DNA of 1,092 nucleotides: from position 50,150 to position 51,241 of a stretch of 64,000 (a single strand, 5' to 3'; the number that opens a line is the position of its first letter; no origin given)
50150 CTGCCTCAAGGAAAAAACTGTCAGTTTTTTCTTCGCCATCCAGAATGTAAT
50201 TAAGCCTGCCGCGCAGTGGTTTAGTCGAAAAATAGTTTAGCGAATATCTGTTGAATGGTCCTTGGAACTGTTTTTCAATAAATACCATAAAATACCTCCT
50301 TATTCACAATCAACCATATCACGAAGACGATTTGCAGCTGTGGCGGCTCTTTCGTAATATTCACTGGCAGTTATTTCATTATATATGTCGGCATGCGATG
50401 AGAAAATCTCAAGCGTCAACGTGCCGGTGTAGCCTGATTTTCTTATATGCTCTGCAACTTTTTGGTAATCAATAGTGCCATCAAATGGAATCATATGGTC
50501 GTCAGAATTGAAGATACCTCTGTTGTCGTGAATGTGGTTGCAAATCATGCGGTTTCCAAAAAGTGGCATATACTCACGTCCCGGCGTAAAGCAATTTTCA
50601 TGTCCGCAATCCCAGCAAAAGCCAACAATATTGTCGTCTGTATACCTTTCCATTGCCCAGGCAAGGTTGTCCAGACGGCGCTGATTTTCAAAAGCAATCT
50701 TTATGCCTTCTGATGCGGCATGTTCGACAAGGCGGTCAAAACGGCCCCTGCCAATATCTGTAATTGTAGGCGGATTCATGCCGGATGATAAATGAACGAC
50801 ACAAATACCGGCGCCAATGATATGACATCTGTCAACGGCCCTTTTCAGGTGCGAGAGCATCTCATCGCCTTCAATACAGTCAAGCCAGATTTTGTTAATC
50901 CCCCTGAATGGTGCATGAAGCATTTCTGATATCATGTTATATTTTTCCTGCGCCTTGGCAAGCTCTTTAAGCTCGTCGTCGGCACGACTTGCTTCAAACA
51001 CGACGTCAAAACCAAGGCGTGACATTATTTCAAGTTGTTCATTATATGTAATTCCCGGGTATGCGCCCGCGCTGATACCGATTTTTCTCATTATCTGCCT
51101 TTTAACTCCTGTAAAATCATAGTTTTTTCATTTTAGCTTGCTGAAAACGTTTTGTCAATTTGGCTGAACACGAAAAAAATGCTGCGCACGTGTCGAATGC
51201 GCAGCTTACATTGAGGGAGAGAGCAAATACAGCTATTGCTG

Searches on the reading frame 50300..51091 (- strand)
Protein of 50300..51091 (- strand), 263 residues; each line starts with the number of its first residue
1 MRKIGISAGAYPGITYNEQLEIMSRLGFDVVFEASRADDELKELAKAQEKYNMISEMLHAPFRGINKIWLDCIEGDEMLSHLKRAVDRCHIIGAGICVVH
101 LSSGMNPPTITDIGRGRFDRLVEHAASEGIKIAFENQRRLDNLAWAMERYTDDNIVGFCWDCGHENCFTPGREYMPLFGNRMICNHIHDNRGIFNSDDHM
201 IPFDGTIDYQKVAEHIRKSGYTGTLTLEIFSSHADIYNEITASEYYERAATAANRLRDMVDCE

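Call 56: search_protein_families(library=pfam, proteins=[window:50300-51091:-], max_evalue=0.001)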
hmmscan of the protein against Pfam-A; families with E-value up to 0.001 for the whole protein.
window:50300-51091:- (263 aa): 1 family
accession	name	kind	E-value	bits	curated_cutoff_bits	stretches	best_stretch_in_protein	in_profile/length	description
PF01261.30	AP_endonuc_2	-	2e-24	87.1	31.1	1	22-238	3-234/249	Xylose isomerase-like TIM barrel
